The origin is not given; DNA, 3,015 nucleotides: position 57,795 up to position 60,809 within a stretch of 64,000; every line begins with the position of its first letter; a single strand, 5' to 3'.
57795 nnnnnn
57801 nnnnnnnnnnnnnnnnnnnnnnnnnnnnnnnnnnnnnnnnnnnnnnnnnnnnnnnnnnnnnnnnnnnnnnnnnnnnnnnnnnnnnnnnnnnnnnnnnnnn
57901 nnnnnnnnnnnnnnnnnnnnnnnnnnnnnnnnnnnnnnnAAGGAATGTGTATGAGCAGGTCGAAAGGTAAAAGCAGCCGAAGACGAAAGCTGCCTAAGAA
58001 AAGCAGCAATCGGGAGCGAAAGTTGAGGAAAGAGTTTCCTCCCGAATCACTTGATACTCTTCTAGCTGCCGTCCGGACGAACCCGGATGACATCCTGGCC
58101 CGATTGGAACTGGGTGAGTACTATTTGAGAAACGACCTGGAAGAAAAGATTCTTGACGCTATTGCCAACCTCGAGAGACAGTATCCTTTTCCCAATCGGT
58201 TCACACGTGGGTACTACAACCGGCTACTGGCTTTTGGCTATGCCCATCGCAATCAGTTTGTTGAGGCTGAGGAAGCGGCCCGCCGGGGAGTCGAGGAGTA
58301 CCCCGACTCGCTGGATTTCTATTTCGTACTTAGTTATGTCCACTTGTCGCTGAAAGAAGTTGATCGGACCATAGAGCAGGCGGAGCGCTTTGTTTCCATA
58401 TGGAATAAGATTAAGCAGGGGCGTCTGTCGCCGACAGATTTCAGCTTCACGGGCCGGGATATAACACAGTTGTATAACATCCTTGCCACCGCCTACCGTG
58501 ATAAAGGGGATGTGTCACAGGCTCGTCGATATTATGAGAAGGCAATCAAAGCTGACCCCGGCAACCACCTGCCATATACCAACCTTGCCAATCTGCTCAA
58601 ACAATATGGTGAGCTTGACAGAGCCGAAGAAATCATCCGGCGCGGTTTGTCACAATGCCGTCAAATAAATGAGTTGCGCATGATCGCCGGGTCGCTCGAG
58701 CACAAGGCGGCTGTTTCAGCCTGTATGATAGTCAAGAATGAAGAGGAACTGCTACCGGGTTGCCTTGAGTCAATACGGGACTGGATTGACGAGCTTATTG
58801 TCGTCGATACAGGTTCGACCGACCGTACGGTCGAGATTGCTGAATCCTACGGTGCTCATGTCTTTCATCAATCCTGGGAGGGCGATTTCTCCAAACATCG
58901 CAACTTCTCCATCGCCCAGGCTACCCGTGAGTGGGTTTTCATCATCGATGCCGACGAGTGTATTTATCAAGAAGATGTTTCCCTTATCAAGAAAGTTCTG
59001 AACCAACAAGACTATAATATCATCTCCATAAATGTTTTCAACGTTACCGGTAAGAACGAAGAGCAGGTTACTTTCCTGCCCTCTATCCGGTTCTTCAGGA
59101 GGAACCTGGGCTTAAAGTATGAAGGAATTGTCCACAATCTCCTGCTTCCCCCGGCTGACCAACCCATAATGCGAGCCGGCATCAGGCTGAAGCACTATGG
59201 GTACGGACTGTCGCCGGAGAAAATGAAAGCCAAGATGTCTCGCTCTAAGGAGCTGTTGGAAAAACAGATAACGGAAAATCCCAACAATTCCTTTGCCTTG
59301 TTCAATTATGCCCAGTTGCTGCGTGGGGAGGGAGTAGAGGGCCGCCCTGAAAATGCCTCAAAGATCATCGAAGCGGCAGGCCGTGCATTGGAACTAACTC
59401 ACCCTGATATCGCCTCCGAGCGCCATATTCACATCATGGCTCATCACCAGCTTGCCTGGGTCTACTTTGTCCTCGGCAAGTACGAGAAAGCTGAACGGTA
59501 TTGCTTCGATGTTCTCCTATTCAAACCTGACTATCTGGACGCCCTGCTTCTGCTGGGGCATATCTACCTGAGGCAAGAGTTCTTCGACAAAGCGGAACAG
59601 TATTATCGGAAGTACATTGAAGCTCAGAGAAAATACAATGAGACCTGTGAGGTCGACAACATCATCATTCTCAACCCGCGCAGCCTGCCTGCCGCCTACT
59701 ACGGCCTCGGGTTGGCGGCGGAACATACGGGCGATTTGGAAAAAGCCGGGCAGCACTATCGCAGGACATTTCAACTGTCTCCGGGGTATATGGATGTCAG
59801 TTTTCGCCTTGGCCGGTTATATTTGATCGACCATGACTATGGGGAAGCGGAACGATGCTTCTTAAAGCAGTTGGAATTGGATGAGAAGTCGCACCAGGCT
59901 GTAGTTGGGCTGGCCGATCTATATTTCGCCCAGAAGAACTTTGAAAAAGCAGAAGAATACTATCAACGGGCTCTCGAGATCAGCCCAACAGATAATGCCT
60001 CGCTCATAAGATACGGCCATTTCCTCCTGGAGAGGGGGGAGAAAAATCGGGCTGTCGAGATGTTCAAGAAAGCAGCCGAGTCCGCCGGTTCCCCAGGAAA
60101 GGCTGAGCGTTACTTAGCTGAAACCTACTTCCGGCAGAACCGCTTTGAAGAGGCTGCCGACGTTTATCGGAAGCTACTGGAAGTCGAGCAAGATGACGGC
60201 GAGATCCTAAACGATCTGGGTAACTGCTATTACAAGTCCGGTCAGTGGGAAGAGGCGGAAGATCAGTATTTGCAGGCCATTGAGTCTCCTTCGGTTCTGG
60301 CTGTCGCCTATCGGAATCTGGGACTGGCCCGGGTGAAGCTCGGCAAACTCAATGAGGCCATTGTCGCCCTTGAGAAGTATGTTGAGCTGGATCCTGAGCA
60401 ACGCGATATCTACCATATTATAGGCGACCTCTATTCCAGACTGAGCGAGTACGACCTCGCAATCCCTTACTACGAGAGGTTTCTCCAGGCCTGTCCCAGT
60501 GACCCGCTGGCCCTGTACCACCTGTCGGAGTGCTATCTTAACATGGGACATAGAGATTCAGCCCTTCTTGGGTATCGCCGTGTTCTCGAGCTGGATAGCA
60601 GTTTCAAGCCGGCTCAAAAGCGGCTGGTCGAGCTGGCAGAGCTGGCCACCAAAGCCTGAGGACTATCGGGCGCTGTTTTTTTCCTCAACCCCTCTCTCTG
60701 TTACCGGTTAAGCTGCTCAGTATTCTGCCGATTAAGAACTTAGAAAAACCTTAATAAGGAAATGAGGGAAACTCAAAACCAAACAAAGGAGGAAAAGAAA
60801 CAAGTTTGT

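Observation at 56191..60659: Two TPR-glycosyltransferase fusions (GT-B/GT4-like and GT2) wedged between fliW and fliC: candidate flagellin glycosylation pair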

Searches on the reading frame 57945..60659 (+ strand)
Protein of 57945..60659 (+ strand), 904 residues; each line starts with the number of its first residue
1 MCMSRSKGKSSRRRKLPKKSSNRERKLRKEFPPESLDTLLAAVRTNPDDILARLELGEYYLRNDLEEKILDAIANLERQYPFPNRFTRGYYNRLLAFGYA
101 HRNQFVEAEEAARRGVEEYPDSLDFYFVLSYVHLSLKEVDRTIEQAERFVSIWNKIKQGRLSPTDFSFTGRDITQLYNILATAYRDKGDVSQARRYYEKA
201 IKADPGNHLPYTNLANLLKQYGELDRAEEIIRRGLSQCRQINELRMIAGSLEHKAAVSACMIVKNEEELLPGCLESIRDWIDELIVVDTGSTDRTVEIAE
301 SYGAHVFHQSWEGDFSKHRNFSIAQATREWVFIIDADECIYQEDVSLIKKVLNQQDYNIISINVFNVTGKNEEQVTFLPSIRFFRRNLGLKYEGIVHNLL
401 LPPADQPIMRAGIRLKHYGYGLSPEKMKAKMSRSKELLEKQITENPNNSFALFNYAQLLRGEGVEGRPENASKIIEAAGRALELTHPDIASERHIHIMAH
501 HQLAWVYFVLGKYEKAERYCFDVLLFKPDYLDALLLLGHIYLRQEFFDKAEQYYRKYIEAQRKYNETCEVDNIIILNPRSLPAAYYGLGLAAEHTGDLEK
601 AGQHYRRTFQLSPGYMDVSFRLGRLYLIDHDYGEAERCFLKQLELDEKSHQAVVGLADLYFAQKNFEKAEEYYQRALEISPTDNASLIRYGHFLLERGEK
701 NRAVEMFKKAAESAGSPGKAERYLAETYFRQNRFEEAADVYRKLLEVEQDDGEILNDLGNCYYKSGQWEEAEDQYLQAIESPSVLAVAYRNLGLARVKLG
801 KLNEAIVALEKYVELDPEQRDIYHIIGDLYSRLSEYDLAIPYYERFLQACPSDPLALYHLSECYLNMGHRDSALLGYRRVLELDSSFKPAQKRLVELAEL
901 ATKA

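Call 3: search_protein_families(library=pfam, proteins=[window:57945-60659:+], max_evalue=0.01)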
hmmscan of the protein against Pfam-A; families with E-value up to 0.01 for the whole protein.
window:57945-60659:+ (904 aa): 46 families (the best 25 are shown)
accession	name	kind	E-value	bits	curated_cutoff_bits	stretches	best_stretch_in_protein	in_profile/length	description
PF07719.23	TPR_2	-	1.7e-61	199.7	27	6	655-683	6-34/34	Tetratricopeptide repeat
PF00515.34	TPR_1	-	3.2e-59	194.9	27.8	6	655-683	6-34/34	Tetratricopeptide repeat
PF13181.12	TPR_8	-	4.7e-55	179.5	25.7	5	653-682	4-33/34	Tetratricopeptide repeat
PF13428.12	TPR_14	-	1.4e-50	164.9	23.5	4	652-691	3-42/44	Tetratricopeptide repeat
PF13432.12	TPR_16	-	4.4e-49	164.9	32.7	9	724-779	3-58/65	Tetratricopeptide repeat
PF14559.12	TPR_19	-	4e-47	158.8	25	6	186-236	3-53/68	Tetratricopeptide repeat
PF13431.12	TPR_17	-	8.3e-47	154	24.4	2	196-229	1-34/34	Tetratricopeptide repeat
PF13424.12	TPR_12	-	1e-38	131.8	30.1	7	621-680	8-75/77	Tetratricopeptide repeat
PF13176.12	TPR_7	-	4.9e-35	117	27.9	3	724-753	5-34/36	Tetratricopeptide repeat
PF13414.12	TPR_11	-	1.3e-33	114.9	26.8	4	727-766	3-42/42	TPR repeat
PF13174.12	TPR_6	-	1.8e-24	85.1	26.3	0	652-681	2-31/33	Tetratricopeptide repeat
PF00535.33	Glycos_transf_2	-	1.9e-22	80.4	23.3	1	258-384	1-139/168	Glycosyl transferase family 2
PF25064.1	ARM_TT21_5th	-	7.7e-20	71.8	27.8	2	651-716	2-67/117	TT21 fifth ARM repeats domain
PF12895.13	ANAPC3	-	1.5e-19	70.5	27.2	2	663-743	2-81/82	Anaphase-promoting complex, cyclosome, subunit 3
PF13371.12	TPR_9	-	2.1e-19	69.7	35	1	788-823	31-66/73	Tetratricopeptide repeat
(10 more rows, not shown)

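Call 4: search_protein_families(library=ncbifam, proteins=[window:57945-60659:+], max_evalue=0.01)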
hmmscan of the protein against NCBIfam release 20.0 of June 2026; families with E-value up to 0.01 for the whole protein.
window:57945-60659:+ (904 aa): 48 families (the best 25 are shown)
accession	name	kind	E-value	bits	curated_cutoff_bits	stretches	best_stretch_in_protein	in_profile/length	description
TIGR02917.1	PEP_TPR_lipo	equivalog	2.2e-53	181.4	312.2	4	572-789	286-502/899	XrtA/PEP-CTERM system TPR-repeat protein PrsT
TIGR02521.1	type_IV_pilW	equivalog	7.9e-51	172.9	154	4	618-714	33-129/234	type IV pilus biogenesis/stability protein PilW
NF040959.1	MamA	equivalog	7.6e-45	152.9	200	4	689-816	76-203/204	magnetosome protein MamA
TIGR02552.1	LcrH_SycD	equivalog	1e-27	96.5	104.8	3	801-899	33-130/136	SycD/LcrH family type III secretion system chaperone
NF033920.0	C39_PA2778_fam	equivalog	7.5e-27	94.4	150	4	591-681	165-255/255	PA2778 family cysteine peptidase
TIGR04195.1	S_glycosyl_SunS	equivalog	1.2e-25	90.2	350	1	227-459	30-263/421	SunS family peptide S-glycosyltransferase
NF047371.1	FlcA_CTERM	equivalog_domain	4e-22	78.5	300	3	423-679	321-536/646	periplasmic flagellar collar protein FlcA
TIGR00540.1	TPR_hemY_coli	hypoth_equivalog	4.5e-21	75.1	142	2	528-607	323-384/385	heme biosynthesis-associated TPR protein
NF053607.1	CHU_0125_OmpA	equivalog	1.8e-20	73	620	2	695-781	30-116/639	CHU_0125 family OmpA-like outer membrane integrity protein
NF033762.1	social_mot_Tgl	equivalog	5.4e-20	71.8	225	2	703-873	50-223/252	social motility TPR repeat lipoprotein Tgl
NF008756.0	PRK11788.1-4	equivalog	1.9e-17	63.4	474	2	496-687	106-286/389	lipopolysaccharide assembly protein LapB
TIGR03939.1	PGA_TPR_OMP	equivalog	9.8e-17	60.4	366.65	2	541-685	356-498/800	poly-beta-1,6 N-acetyl-D-glucosamine export porin PgaA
NF052415.1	T3SS_chap_SctY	equivalog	4.5e-16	59.3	70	1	724-815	12-106/106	type III secretion apparatus assembly chaperone SctY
NF008757.0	PRK11788.1-5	equivalog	5e-16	58.8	363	1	627-777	118-273/388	lipopolysaccharide assembly protein LapB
NF008520.0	PRK11447.1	equivalog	5.5e-16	57.6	858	1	630-777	365-520/1157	cellulose synthase complex outer membrane protein BcsC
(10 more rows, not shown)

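Call 7: find_homologous_proteins(query=window:57945-60659:+)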
Query window:57945-60659:+ (904 aa): 1529 proteins with E <= 0.001 among 8000 candidates; the best 120 are listed.
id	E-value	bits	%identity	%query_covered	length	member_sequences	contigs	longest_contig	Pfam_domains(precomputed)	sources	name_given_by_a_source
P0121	0.0e+0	2046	100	100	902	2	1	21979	PF25060.1,PF22890.2,PF13414.13,PF12569.15,PF00535.33,PF13374.13,PF07721.21,PF23231.2,PF24575.2,PF25068.3,PF00515.35,PF13424.13,PF28559.1,PF13429.13,PF14561.13,PF07719.24,PF13174.13,PF20308.5,PF25063.1,PF13431.13,PF23914.2,PF25062.2,PF13176.13,PF24885.2,PF13428.13,PF25064.2,PF14559.13,PF13371.13,PF17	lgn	-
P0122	0.0e+0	1600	77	100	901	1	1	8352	PF25060.1,PF13414.13,PF00535.33,PF13374.13,PF07721.21,PF24575.2,PF25068.3,PF00515.35,PF13424.13,PF13429.13,PF07719.24,PF13174.13,PF25063.1,PF14853.13,PF13431.13,PF23914.2,PF25062.2,PF13176.13,PF13428.13,PF25064.2,PF14559.13,PF13371.13,PF17874.8,PF12895.14,PF21033.5,PF13432.13,PF13181.13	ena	-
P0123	0.0e+0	1596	77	100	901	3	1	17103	PF03704.24,PF25060.1,PF22890.2,PF13414.13,PF12569.15,PF00535.33,PF13374.13,PF24575.2,PF25068.3,PF00515.35,PF13424.13,PF13429.13,PF14561.13,PF07719.24,PF13174.13,PF20308.5,PF25063.1,PF13431.13,PF23914.2,PF25062.2,PF13176.13,PF13428.13,PF25064.2,PF14559.13,PF13371.13,PF17874.8,PF12895.14,PF21033.5,PF1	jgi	-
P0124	0.0e+0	1566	77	96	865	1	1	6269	PF03704.24,PF25060.1,PF22890.2,PF13414.13,PF01535.27,PF12569.15,PF00535.33,PF13374.13,PF24575.2,PF25068.3,PF00515.35,PF13424.13,PF28559.1,PF13429.13,PF07719.24,PF13174.13,PF20308.5,PF25063.1,PF13431.13,PF23914.2,PF25062.2,PF13176.13,PF13428.13,PF25064.2,PF14559.13,PF13371.13,PF17874.8,PF12895.14,PF2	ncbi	-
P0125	0.0e+0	1555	74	100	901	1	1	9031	PF13414.13,PF01535.27,PF00535.33,PF13374.13,PF24575.2,PF25068.3,PF00515.35,PF13424.13,PF13429.13,PF14561.13,PF07719.24,PF13174.13,PF20308.5,PF25063.1,PF13431.13,PF23914.2,PF25062.2,PF13176.13,PF13428.13,PF25064.2,PF14559.13,PF13371.13,PF17874.8,PF12895.14,PF21033.5,PF13432.13,PF13181.13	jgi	jgi:tetratricopeptide (TPR) repeat protein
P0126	0.0e+0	1545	74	100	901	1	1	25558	PF25060.1,PF13414.13,PF01535.27,PF23241.2,PF00535.33,PF13374.13,PF07721.21,PF24575.2,PF25068.3,PF00515.35,PF13424.13,PF13429.13,PF14561.13,PF07719.24,PF13174.13,PF25063.1,PF14853.13,PF13431.13,PF23914.2,PF25062.2,PF13176.13,PF13428.13,PF25064.2,PF14559.13,PF13371.13,PF17874.8,PF12895.14,PF21033.5,PF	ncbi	-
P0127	0.0e+0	1510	73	100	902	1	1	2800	PF03704.24,PF25060.1,PF13414.13,PF12569.15,PF00535.33,PF13374.13,PF07721.21,PF24575.2,PF25068.3,PF00515.35,PF13424.13,PF13429.13,PF14561.13,PF07719.24,PF13174.13,PF20308.5,PF25063.1,PF13431.13,PF23914.2,PF25062.2,PF13176.13,PF13428.13,PF25064.2,PF14559.13,PF13371.13,PF26725.1,PF17874.8,PF12895.14,PF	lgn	-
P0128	0.0e+0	1507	74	99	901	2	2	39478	PF25060.1,PF13414.13,PF21325.4,PF00535.33,PF13374.13,PF07721.21,PF24575.2,PF25068.3,PF00515.35,PF13424.13,PF13429.13,PF14561.13,PF07719.24,PF13174.13,PF25063.1,PF13431.13,PF23914.2,PF25062.2,PF25058.2,PF13176.13,PF13428.13,PF25064.2,PF14559.13,PF13371.13,PF17874.8,PF12895.14,PF21033.5,PF13432.13,PF1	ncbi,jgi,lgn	-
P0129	0.0e+0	1494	72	100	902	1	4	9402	PF25060.1,PF22890.2,PF13414.13,PF00535.33,PF13374.13,PF07721.21,PF24575.2,PF25068.3,PF00515.35,PF13424.13,PF28559.1,PF13429.13,PF14561.13,PF07719.24,PF13174.13,PF25063.1,PF13431.13,PF23914.2,PF25062.2,PF13176.13,PF13428.13,PF25064.2,PF14559.13,PF13371.13,PF17874.8,PF12895.14,PF21033.5,PF13432.13,PF1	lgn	-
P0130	0.0e+0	1414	69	96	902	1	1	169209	PF09976.16,PF25060.1,PF13414.13,PF21325.4,PF12569.15,PF00535.33,PF13374.13,PF07721.21,PF24575.2,PF25068.3,PF00515.35,PF13424.13,PF28559.1,PF13429.13,PF14561.13,PF07719.24,PF13174.13,PF20308.5,PF25063.1,PF14853.13,PF13431.13,PF23914.2,PF25062.2,PF25058.2,PF13176.13,PF13428.13,PF25064.2,PF14559.13,PF1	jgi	jgi:tetratricopeptide (TPR) repeat protein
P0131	0.0e+0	1414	69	96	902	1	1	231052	PF10602.16,PF25060.1,PF22890.2,PF13414.13,PF01535.27,PF12569.15,PF23241.2,PF00535.33,PF13374.13,PF07721.21,PF24575.2,PF25068.3,PF00515.35,PF13424.13,PF13429.13,PF14561.13,PF07719.24,PF13174.13,PF20308.5,PF25063.1,PF14853.13,PF13431.13,PF23914.2,PF25062.2,PF13176.13,PF24885.2,PF13428.13,PF25064.2,PF1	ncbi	ncbi:MAG: tetratricopeptide repeat protein [bacterium]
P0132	0.0e+0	1393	68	97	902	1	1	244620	PF03704.24,PF25060.1,PF13414.13,PF12569.15,PF00535.33,PF13374.13,PF07721.21,PF24575.2,PF25068.3,PF00515.35,PF13424.13,PF13429.13,PF14561.13,PF07719.24,PF13174.13,PF20308.5,PF25063.1,PF13431.13,PF23914.2,PF25062.2,PF25058.2,PF13176.13,PF13428.13,PF25064.2,PF14559.13,PF13371.13,PF17874.8,PF12895.14,PF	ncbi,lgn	-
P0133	0.0e+0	1393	67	99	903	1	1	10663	PF25060.1,PF22890.2,PF13414.13,PF00535.33,PF13374.13,PF07721.21,PF24575.2,PF25068.3,PF00515.35,PF13424.13,PF13429.13,PF14561.13,PF07719.24,PF13174.13,PF20308.5,PF25063.1,PF13431.13,PF23914.2,PF25062.2,PF13176.13,PF13428.13,PF25064.2,PF14559.13,PF13371.13,PF26725.1,PF17874.8,PF12895.14,PF21033.5,PF13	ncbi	-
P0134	0.0e+0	1390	67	97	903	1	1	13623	PF13414.13,PF00535.33,PF13374.13,PF07721.21,PF24575.2,PF25068.3,PF00515.35,PF13424.13,PF13429.13,PF14561.13,PF07719.24,PF13174.13,PF25063.1,PF14853.13,PF13431.13,PF23914.2,PF25062.2,PF13176.13,PF13428.13,PF25064.2,PF14559.13,PF13371.13,PF17874.8,PF12895.14,PF21033.5,PF23240.2,PF13432.13,PF13181.13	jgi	jgi:tetratricopeptide (TPR) repeat protein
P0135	0.0e+0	1287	64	96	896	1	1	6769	PF03704.24,PF25060.1,PF22890.2,PF13414.13,PF12569.15,PF00535.33,PF13374.13,PF07721.21,PF24575.2,PF25068.3,PF00515.35,PF13424.13,PF28559.1,PF13429.13,PF07719.24,PF13174.13,PF20308.5,PF25063.1,PF14853.13,PF13431.13,PF23914.2,PF25062.2,PF25058.2,PF13176.13,PF13428.13,PF04733.21,PF25064.2,PF14559.13,PF1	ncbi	ncbi:MAG: tetratricopeptide repeat protein, partial [Candidatus Zixiibacteriota bacterium]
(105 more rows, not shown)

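Call 42: search_solved_structures(query=window:57945-60659:+, max_evalue=1e-10)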
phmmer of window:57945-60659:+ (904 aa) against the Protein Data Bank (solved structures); distinct sequences matched with E-value up to 1e-10: 48.
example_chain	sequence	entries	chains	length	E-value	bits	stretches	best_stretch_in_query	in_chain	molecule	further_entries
9qhb_A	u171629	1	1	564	2.2e-82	281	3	576-864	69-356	Engineered tetratricopeptide repeat protein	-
8bu0_A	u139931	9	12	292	5.2e-42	147.4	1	617-888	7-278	Consensus tetratricopeptide repeat protein | Crystal structure of an 8-repeat consensus TPR superhelix with Zinc. | Monomer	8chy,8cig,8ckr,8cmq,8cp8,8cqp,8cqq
9qhc_A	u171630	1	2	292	8.1e-39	136.9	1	617-891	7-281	Engineered tetratricopeptide repeat protein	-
22ao_A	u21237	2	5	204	4.9e-38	134.3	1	256-447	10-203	GmaR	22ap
7yea_A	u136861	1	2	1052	2.8e-32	115.2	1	735-894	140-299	UDP-N-acetylglucosamine--peptide N-acetylglucosaminyltransferase 110 kDa subunit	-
7yeh_B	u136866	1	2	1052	4.5e-32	114.6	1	733-893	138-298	UDP-N-acetylglucosamine--peptide N-acetylglucosaminyltransferase 110 kDa subunit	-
7ntf_A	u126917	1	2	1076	6.6e-32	114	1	734-894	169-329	Isoform 1 of UDP-N-acetylglucosamine--peptide N-acetylglucosaminyltransferase 110 kDa subu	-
1w3b_A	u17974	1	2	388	4.7e-28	101.3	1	733-894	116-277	UDP-N-ACETYLGLUCOSAMINE--PEPTIDE N-ACETYLGLUCOSAMINYLTRANSFERASE 110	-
6eou_A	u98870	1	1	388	5.3e-28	101.1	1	733-894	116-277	UDP-N-acetylglucosamine--peptide N-acetylglucosaminyltransferase 110 kDa subunit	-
7obi_A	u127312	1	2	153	8.2e-21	77.3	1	651-798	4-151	CTPR-rv4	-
7msp_A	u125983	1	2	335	9.1e-21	77.2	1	247-457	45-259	SPbeta prophage-derived glycosyltransferase SunS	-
7msn_A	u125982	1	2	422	1.7e-20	76.3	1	247-457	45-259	SPbeta prophage-derived glycosyltransferase SunS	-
8ch0_A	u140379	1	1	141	3.9e-20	75.1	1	719-851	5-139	Consensus tetratricopeptide repeat protein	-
2fo7_A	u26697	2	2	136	1e-19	73.7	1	724-884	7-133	SYNTHETIC CONSENSUS TPR PROTEIN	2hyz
9gzg_A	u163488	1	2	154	1.1e-17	67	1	720-860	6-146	Engineered CTPR protein with glutamic acids for conductivity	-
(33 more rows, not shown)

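Call 96: predict_structure(alignment_id=A2)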
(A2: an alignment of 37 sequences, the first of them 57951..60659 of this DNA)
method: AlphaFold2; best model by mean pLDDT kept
length: 902 residues; sequences in the alignment: 37
mean_pLDDT: 88.1   pTM: 0.61
mean pLDDT of the five models: 88.1, 87.5, 86.8, 85.9, 85.4
residues with pLDDT >= 90: 571; 70-90: 262; 50-70: 33; < 50: 36
segments of 3 or more residues with pLDDT < 50: 1-31, 898-902
pLDDT, mean of each block of 10 residues (from residue 1): 39 37 41 78 87 89 87 88 90 92 93 91 93 92 93 85 70 92 90 94 87 86 84 76 63 87 88 91 91 90 91 92 95 93 90 90 75 78 93 82 87 82 83 92 93 92 90 97 90 94 96 98 94 98 97 96 82 88 97 95 96 93 95 97 93 96 95 93 92 92 91 75 92 94 82 94 95 92 91 95 95 89 95 95 93 95 92 94 93 71 39
secondary structure, 60 per line:
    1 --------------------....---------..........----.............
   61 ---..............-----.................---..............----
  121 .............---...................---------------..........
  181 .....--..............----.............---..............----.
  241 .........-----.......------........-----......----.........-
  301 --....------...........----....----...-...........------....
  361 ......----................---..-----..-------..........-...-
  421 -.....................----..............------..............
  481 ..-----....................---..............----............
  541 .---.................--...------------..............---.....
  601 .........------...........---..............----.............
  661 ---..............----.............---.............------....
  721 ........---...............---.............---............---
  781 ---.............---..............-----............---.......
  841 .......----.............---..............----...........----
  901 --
elements in order (helices of 4 or more, strands of 3 or more residues): H21-24 H34-43 H48-60 H64-77 H83-99 H103-116 H121-133 H137-155 H171-185 H188-201 H206-218 H222-235 H240-249 E255-261 H268-275 E281-286 H291-299 E303-306 H313-323 E328-331 E336-338 H340-350 E357-366 E371-383 E406-415 H422-442 H447-460 H467-482 H488-507 H511-524 H529-541 H545-561 H579-592 H596-609 H616-626 H630-643 H648-660 H664-677 H682-694 H698-710 H717-728 H732-746 H750-762 H766-777 H784-796 H800-813 H819-830 H834-847 H852-864 H868-881 H886-896
